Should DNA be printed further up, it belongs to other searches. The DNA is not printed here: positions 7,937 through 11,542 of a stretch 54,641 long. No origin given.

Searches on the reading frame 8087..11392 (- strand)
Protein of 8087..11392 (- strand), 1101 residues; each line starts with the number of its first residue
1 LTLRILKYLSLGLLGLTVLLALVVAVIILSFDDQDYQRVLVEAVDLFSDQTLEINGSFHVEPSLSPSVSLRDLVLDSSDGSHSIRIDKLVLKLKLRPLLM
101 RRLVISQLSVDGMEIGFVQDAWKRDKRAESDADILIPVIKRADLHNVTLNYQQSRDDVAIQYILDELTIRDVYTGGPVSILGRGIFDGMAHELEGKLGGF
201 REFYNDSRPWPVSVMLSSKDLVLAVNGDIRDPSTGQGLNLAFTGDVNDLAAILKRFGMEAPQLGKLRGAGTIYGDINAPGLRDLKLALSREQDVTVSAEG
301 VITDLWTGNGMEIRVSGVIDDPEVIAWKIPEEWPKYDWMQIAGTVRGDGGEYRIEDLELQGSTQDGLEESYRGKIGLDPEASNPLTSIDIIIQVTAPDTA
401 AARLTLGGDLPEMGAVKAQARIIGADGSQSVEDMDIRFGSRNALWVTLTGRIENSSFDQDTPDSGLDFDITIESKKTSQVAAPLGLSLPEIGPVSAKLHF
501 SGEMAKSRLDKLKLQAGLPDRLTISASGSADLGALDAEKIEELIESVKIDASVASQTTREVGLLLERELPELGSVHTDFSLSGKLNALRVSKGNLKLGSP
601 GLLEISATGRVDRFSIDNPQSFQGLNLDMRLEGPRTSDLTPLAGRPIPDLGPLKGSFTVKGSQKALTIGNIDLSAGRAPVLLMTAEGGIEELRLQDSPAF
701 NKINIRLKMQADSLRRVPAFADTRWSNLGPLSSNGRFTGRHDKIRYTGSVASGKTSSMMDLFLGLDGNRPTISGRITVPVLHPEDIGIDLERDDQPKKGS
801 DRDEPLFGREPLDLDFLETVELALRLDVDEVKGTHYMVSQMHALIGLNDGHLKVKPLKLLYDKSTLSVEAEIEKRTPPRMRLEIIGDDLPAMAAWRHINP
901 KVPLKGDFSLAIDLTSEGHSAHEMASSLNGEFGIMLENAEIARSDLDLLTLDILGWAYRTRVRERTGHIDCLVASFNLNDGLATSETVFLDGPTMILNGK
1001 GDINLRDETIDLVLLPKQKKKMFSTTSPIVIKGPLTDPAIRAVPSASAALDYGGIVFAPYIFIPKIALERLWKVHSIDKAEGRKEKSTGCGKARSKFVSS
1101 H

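Call 8: search_protein_families(library=pfam, proteins=[window:8087-11392:-], max_evalue=0.001)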
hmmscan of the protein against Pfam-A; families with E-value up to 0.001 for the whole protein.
window:8087-11392:- (1101 aa): 2 families
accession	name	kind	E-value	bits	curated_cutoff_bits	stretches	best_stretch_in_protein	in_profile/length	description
PF05170.20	AsmA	-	5.8e-19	68.8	29.8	2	809-986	428-605/607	AsmA family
PF13116.12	YhdP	-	6.7e-12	44.6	46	1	823-1015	965-1169/1224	YhdP protein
